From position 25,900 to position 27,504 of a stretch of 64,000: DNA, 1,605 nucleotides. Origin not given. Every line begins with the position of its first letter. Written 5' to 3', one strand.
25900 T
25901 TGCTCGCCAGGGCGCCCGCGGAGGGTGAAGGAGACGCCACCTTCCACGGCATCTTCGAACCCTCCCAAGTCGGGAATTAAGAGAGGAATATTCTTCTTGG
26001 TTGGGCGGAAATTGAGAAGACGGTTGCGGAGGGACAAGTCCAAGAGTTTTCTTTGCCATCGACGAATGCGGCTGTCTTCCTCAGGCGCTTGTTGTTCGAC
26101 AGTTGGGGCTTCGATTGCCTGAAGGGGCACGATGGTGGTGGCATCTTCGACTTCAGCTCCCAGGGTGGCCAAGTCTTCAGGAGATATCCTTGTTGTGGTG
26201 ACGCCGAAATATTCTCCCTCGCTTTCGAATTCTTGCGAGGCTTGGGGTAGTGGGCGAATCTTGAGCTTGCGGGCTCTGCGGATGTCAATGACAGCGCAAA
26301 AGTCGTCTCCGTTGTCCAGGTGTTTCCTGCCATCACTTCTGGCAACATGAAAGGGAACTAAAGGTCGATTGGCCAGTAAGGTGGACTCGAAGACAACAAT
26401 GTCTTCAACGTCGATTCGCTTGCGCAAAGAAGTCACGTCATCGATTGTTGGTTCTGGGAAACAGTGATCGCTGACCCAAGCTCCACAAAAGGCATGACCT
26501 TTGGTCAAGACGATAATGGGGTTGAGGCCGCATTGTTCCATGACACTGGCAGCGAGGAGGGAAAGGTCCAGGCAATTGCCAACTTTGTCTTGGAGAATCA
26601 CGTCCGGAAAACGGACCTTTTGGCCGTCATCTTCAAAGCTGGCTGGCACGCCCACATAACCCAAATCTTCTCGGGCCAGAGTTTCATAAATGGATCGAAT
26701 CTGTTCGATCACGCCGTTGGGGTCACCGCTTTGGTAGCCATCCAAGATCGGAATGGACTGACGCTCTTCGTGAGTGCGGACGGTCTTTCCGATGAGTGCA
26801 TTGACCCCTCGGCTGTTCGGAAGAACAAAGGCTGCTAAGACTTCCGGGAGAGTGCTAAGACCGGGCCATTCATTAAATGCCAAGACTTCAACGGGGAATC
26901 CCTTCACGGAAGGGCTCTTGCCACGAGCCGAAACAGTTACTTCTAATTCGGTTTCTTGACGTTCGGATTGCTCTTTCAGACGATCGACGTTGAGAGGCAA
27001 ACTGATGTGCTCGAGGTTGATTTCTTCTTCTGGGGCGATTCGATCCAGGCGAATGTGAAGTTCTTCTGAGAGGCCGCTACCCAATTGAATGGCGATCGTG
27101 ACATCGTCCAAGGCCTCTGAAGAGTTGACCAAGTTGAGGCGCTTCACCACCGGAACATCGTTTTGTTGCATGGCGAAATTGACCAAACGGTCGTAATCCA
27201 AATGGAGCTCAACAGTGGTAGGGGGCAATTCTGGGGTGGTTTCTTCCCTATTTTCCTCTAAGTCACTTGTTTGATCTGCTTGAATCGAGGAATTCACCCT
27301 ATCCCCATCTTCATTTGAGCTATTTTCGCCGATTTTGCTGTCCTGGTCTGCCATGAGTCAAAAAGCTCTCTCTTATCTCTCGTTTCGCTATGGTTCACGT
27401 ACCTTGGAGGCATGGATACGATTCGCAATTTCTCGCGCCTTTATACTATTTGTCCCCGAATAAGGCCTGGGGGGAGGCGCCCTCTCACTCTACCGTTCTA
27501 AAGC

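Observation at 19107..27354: Hhe-like giant helicase-nuclease with an N-terminal transglutaminase-like domain, translationally coupled to a degenerate-REC/EAL protein and glucokinase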

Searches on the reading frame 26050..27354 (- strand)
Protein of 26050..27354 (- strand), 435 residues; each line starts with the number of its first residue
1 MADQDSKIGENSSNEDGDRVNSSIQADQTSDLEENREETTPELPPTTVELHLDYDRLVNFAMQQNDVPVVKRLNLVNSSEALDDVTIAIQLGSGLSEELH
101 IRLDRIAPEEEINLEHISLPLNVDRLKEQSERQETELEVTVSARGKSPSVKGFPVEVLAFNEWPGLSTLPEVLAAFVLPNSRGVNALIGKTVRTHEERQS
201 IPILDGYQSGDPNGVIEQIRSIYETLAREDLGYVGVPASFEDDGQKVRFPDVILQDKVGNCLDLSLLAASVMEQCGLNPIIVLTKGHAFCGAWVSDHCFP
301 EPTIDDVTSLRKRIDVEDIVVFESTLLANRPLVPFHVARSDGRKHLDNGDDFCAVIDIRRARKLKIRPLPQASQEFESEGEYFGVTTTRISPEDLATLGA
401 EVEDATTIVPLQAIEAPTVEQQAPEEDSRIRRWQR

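Call 18: find_homologous_proteins(query=window:26050-27354:-, max_evalue=0.001)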
Query window:26050-27354:- (435 aa): 49 proteins with E <= 0.001 among 8000 candidates.
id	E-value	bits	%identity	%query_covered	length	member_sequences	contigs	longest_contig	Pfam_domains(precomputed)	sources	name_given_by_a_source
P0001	5.7e-74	268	43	74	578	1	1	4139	PF13195.12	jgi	-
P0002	7.2e-73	264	42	78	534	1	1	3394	PF13195.12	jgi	jgi:hypothetical protein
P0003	9.6e-73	264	38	89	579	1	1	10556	PF13086.13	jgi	jgi:hypothetical protein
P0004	1.3e-72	263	40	90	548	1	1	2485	PF13195.12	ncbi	-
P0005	1.5e-71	260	42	75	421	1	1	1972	-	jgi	jgi:hypothetical protein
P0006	3.7e-70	255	38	89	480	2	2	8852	PF13195.12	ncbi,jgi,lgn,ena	-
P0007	4.5e-69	251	38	89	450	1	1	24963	PF13195.12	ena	-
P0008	6.9e-68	248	37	89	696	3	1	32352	PF13195.12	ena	-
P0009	1.3e-66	243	40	74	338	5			-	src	-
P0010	2.3e-66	243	39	74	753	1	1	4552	PF13195.12,PF13086.13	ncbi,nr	ncbi:TPA: DNA helicase, partial [Candidatus Sumerlaeota bacterium]|nr:DNA helicase [Candidatus Sumer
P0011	1.1e-64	237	37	82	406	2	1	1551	-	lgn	-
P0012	1.8e-61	226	38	74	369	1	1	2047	-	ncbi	-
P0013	1.2e-60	224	39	72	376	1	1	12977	-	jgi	jgi:hypothetical protein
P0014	4.3e-60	222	37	74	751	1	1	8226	PF01926.30,PF13167.12,PF00350.30,PF02421.25,PF16360.11,PF00009.34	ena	-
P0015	8.4e-60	221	36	89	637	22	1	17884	PF13195.12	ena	-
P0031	8.8e-53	198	36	74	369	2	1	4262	-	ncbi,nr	ncbi:MAG TPA: transglutaminase-like domain-containing protein, partial [Anaeromyxobacteraceae bacter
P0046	1.4e-36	144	34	50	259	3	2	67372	-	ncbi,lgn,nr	ncbi:MAG: hypothetical protein PUC65_12685 [Clostridiales bacterium]|nr:hypothetical protein [Clostr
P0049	4.9e-12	64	29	74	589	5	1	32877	PF02861.26,PF00498.32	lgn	-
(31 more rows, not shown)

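Call 20: search_protein_families(library=pfam, proteins=[window:26050-27354:-, P0031, P0046, P0049, P0014], max_evalue=10)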
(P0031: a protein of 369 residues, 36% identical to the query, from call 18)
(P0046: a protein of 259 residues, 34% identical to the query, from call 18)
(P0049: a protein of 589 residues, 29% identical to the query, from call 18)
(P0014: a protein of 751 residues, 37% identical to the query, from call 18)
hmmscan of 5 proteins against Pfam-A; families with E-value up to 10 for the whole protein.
window:26050-27354:- (435 aa): 1 family
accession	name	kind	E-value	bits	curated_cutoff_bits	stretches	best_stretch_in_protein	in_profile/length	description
PF01841.26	Transglut_core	-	0.28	11.9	23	1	216-277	15-70/108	Transglutaminase-like superfamily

P0031 (369 aa): 3 families
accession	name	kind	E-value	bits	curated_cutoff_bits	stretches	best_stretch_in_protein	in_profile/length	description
PF01841.26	Transglut_core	-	0.0014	19.4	23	1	195-260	12-71/108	Transglutaminase-like superfamily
PF04473.18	DUF553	-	0.0083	16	20.5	1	225-265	46-86/140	Transglutaminase-like domain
PF17465.7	U83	-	0.028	15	25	1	212-257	2-47/97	Chemokine-like protein, HHV-6 U83 gene product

P0046 (259 aa): 1 family
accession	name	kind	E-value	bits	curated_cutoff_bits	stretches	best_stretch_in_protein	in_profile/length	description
PF01841.26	Transglut_core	-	0.0086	16.8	23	1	66-140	3-71/108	Transglutaminase-like superfamily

P0049 (589 aa): 2 families
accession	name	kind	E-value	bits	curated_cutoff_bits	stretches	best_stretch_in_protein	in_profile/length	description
PF00498.31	FHA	-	3.6e-13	50.2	20.7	1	27-96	2-67/67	FHA domain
PF16697.10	Yop-YscD_cpl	-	1.5e-05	25.6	33.2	1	38-105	27-93/94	Inner membrane component of T3SS, cytoplasmic domain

P0014 (751 aa): 28 families (the best 25 are shown)
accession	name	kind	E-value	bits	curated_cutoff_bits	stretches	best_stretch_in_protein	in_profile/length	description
PF13167.11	GTP-bdg_N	-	2.2e-34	118.3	25.4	1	365-453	1-89/89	GTP-binding GTPase N-terminal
PF16360.10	GTP-bdg_M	-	3.9e-30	104.7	29.5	1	455-533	1-79/79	GTP-binding GTPase Middle Region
PF01926.29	MMR_HSR1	-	2.9e-22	79.3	21.9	1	541-659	2-113/113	50S ribosome-binding GTPase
PF02421.24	FeoB_N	-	3.3e-09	36.9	27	1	541-695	3-156/156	Ferrous iron transport protein B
PF00009.33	GTP_EFTU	-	3.2e-07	30.6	26.5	1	537-699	2-186/188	Elongation factor Tu GTP binding domain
PF00350.29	Dynamin_N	-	1e-06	29.3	27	2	541-576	1-36/168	Dynamin family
PF03193.22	RsgA_GTPase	-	3.1e-05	24.3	30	1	531-596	99-168/174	RsgA GTPase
PF00005.33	ABC_tran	-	3.9e-05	24.7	25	1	539-654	12-103/137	ABC transporter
PF25683.1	URGCP_GTPase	-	0.00037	19.8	55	1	527-560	178-211/396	URGCP-like GTPase domain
PF12631.12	MnmE_helical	-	0.0017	18.9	40.1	1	533-714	96-150/211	MnmE helical domain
PF19275.4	HflX_C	-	0.0067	16.9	26.4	1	669-700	4-35/102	HflX C-terminal domain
PF05621.17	TniB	-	0.0069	16.3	22.4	1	531-557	28-54/189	Bacterial TniB protein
PF03029.23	ATP_bind_1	-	0.015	15.6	27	1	616-699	121-238/240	Conserved hypothetical ATP binding protein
PF13191.12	AAA_16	-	0.027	15.4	32.6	1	521-665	8-146/167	AAA ATPase domain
PF22743.2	PspAA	-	0.027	15.2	27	1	356-411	32-84/92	PspA-Associated protein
PF01841.26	Transglut_core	-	0.051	14.3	23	1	171-245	9-77/108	Transglutaminase-like superfamily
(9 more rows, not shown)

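Call 35: predict_structure(alignment_id=A1)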
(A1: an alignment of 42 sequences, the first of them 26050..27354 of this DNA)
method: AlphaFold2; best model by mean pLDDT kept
length: 435 residues; sequences in the alignment: 42
mean_pLDDT: 84.6   pTM: 0.76
mean pLDDT of the five models: 84.6, 84.6, 84.2, 83.8, 82.8
residues with pLDDT >= 90: 314; 70-90: 19; 50-70: 32; < 50: 70
segments of 3 or more residues with pLDDT < 50: 1-3, 5-23, 25-30, 375-390, 399-423
pLDDT, mean of each block of 10 residues (from residue 1): 43 40 44 57 87 96 94 97 98 96 97 96 95 97 95 97 95 98 97 95 90 97 98 93 96 98 99 98 98 98 98 98 98 98 97 98 97 55 42 55 37 40 56 64
secondary structure, 60 per line:
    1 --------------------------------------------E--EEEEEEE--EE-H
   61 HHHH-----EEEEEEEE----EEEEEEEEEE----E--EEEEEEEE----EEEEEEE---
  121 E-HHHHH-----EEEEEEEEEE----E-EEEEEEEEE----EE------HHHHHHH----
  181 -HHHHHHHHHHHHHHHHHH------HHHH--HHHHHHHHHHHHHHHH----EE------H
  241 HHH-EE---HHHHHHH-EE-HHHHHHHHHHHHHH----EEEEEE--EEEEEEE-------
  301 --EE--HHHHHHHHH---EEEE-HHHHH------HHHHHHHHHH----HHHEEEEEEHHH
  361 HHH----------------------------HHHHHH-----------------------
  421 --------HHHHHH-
elements in order: E48-54 H60-64 E70-77 E82-91 E99-106 E111-117 H123-127 E133-142 E149-157 H170-176 H182-199 H206-209 H212-227 H240-243 H250-256 H261-274 E279-284 E287-293 H307-315 E319-322 H324-328 H335-344 E352-357 H358-363 H392-397 H429-434

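Call 39: fold_search(model_id=the predicted structure, library=pdb)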
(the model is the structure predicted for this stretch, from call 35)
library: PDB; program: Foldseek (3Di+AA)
matches with E <= 10: 1606; with E <= 0.001: 12
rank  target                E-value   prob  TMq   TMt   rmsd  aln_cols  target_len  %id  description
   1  5jpm_B                2.1e-04  1.00  0.18  0.11  16.1       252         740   11  Structure of the complex of human complement C4 with MASP-2 rebuilt using iMDFF (released 2016-08-10)
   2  9a3v_A                2.7e-04  0.95  0.19  0.13  16.7       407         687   10  Predicted model of tissue transglutaminase 2 (TG2) in complex with plasma fibronectin type III modules 14 and 15 (FNII (released 2024-02-02)
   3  3s3p_A                2.7e-04  0.87  0.16  0.13  16.7       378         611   11  Transglutaminase 2 in complex with a novel inhibitor (released 2012-06-06)
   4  9bc2_A                3.1e-04  0.91  0.18  0.13  17.0       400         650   10  Transglutaminase 2 - Open State (released 2024-07-03)
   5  8rmx_A                4.1e-04  0.92  0.19  0.18  16.9       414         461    8  Transglutaminase 3 in complex with DH patient-derived Fab DH63-A02 (released 2025-03-12)
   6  6ysq_C                4.8e-04  0.98  0.16  0.12  26.5       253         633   11  The hC4Nb8 complement inhibitory nanobody in complex with C4b (released 2020-06-24)
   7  8rmy_D                6.0e-04  0.91  0.19  0.18  16.4       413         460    8  Transglutaminase 3 in complex with inhibitor Z-don and DH patient-derived Fab DH63-A02 (released 2025-03-12)
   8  7tvz_E                6.7e-04  1.00  0.20  0.13   3.3       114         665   16  Cryo-EM structure of human band 3-protein 4.2 complex in diagonal conformation (released 2022-06-08)
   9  9fyn                  6.7e-04  1.00  0.19  0.11   4.0       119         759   13  Lacto-N-biosidase from Trueperella pyogenes (released 2024-10-09)
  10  3s3j_A                6.7e-04  0.85  0.18  0.13  17.2       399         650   11  Transglutaminase 2 in complex with a novel inhibitor (released 2012-06-06)
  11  9qpy_B                8.9e-04  0.96  0.16  0.12  26.9       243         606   12  Structure of the Complement classical and lectin pathway C3 convertase (released 2025-12-24)
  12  3kd4_A                8.9e-04  0.91  0.18  0.16  16.7       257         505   14  CRYSTAL STRUCTURE OF A PUTATIVE PROTEASE (BDI_1141) FROM PARABACTEROIDES DISTASONIS ATCC 8503 AT 2.00 A RESOLUTION (released 2009-11-24)
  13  8rmx_D                1.2e-03  0.85  0.18  0.17  16.2       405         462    7  Transglutaminase 3 in complex with DH patient-derived Fab DH63-A02 (released 2025-03-12)
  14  8oxx_A                1.3e-03  0.89  0.20  0.19  17.4       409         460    8  Transglutaminase 3 in complex with inhibitor Z-don and DH patient-derived Fab DH63-B02 (released 2023-10-18)
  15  3ly6_A                1.4e-03  1.00  0.19  0.13   4.2       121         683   15  Crystal structure of human transglutaminase 2 complex with adenosine 5' Triphosphate (released 2010-08-18)
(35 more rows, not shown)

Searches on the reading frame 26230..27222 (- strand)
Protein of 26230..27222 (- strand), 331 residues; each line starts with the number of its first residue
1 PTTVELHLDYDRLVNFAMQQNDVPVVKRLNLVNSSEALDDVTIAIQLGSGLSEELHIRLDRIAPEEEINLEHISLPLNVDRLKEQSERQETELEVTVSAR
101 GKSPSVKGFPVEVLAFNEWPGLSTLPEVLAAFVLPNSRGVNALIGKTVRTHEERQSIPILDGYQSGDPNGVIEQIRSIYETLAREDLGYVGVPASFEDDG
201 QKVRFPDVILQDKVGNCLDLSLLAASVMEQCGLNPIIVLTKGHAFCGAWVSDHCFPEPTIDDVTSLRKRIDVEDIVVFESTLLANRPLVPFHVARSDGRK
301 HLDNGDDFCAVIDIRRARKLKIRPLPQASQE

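Call 66: search_dna_similar(query=window:26230-27222:-, collection=plasmids, mode=protein, max_rows=25)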
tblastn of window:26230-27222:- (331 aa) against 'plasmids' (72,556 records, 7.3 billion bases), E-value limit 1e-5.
Records with a match: 79; places in all: 79; records where one place covers at least 80% of the query: 72.
Best place of each record, by identity: <60% 79.
By first word of the organism name: Acinetobacter 14; Raoultella 11; Rhizobium 10; Klebsiella 8; Mesorhizobium 6; Paracoccus 4; Thioclava 4; Pseudoalteromonas 3; Microbacterium 3; Paraburkholderia 2; and 13 more.
By predicted mobility (MOB-suite, as given by PLSDB): non-mobilizable 44; conjugative 24; mobilizable 11.
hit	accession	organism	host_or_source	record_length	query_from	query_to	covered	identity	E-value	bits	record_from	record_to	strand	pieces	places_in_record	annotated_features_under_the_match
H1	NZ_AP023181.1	Paraburkholderia sp. PGU19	Physopelta gutta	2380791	2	326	98%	36.4%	3e-61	218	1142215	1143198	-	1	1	none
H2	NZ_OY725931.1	Bacteroides finegoldii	-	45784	4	327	98%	36.1%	1e-66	234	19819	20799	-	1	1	DUF3320 domain-containing protein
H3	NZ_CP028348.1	Novosphingobium sp. THN1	cell culture,surface water of Lake Taihu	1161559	14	325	94%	37.2%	8e-53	194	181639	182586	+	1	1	record has no annotation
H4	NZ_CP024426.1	Paracoccus yeei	Homo sapiens,single cell,skin swab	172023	4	325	97%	35.1%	2e-41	160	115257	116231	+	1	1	DUF3320 domain-containing protein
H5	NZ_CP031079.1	Paracoccus yeei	Homo sapiens,single cell,eye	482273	4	325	97%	35.1%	3e-41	160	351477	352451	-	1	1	DUF3320 domain-containing protein | hypothetical protein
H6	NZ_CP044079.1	Paracoccus yeei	Homo sapiens,clinical isolate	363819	4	325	97%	34.8%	5e-41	159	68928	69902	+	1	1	DUF3320 domain-containing protein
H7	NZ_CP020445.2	Paracoccus yeei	Homo sapiens,Urine suprapubic aspirate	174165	4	325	97%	34.8%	2e-40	158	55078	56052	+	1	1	DUF3320 domain-containing protein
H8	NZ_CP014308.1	Burkholderia sp. PAMC 26561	single cell,lichen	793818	1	325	98%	34.2%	1e-47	179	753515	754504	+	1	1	DUF3320 domain-containing protein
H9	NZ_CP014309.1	Burkholderia sp. PAMC 26561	single cell,lichen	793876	1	325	98%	34.2%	1e-47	179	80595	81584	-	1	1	DUF3320 domain-containing protein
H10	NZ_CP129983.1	Klebsiella variicola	-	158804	14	325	94%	35.1%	2e-51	189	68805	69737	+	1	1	DUF3320 domain-containing protein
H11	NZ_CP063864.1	Klebsiella pneumoniae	panda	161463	14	325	94%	35.1%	2e-51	189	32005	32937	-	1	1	DUF3320 domain-containing protein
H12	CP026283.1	Klebsiella oxytoca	-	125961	14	325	94%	35.1%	2e-51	189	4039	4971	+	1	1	DNA helicase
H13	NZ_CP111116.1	Raoultella sp. DY2415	crude oil contaminated soil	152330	14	325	94%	35.1%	2e-51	189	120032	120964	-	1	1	DUF3320 domain-containing protein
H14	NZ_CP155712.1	Klebsiella quasipneumoniae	Homo sapiens,urine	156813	14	325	94%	35.1%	2e-51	189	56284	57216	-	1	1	DUF3320 domain-containing protein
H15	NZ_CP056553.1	Enterobacter sp. RHBSTW-00422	culture,Freshwater sample from ...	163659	14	325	94%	35.1%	2e-51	189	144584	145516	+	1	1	DUF3320 domain-containing protein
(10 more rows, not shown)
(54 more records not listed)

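Call 67: get_annotated_region(hit=H10, flank=12000)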
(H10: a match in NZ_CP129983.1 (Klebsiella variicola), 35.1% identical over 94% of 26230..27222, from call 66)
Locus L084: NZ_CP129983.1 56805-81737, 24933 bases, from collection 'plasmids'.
description: Klebsiella variicola strain LY16 plasmid pLY161, complete sequence
organism: Klebsiella variicola (NCBI taxid 244366)
taxonomy: Bacteria; Pseudomonadota; Gammaproteobacteria; Enterobacterales; Enterobacteriaceae; Klebsiella; Klebsiella variicola
host: -; source: -; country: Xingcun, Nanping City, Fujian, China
typing (MOB-suite, as given by PLSDB): conjugative; replicon IncFIB,IncFII,rep_cluster_2183; relaxase MOBF,MOBF; mating-pair formation MPF_F
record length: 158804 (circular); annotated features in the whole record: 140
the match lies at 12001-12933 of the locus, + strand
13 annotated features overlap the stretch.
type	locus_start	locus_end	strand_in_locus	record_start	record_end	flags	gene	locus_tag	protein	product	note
CDS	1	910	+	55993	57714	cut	-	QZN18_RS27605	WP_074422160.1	ATP-binding protein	-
CDS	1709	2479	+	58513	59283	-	-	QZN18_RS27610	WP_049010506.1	hypothetical protein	-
CDS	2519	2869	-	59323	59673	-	-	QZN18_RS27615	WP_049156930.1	hypothetical protein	-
CDS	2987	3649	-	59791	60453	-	-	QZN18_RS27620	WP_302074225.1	hypothetical protein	-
CDS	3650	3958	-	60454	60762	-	-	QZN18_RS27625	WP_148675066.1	hypothetical protein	-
CDS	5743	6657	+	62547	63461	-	-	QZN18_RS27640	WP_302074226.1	AbiJ-NTD4 domain-containing protein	-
CDS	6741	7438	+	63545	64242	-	-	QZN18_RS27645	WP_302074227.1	IS1 family transposase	-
CDS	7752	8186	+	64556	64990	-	-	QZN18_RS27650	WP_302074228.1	hypothetical protein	-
CDS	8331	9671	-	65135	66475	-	-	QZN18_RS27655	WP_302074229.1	hypothetical protein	-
CDS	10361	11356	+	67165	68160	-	-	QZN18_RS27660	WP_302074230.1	IS110 family transposase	-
CDS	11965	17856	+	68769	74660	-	-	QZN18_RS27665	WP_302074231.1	DUF3320 domain-containing protein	-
CDS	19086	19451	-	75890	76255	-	-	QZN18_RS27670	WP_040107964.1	DUF596 domain-containing protein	-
CDS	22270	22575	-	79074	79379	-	-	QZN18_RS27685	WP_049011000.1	DUF596 domain-containing protein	-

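Call 69: search_protein_families(library=ncbifam, proteins=[L084:11965-17853:+], max_evalue=1e-50)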
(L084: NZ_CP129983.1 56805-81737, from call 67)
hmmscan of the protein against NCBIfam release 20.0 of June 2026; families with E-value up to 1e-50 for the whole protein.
L084:11965-17853:+ (1963 aa): 2 families
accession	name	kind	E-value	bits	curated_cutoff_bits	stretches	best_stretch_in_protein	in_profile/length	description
NF058533.1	antiphage_ProA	equivalog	0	2223.6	1500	1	15-1947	2-1903/1903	anti-phage protein ProA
NF042953.1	Hhe_antiphage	equivalog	9.9e-248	825.5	2000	2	1034-1735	1012-1706/1797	DUF4011 domain-containing anti-phage protein Hhe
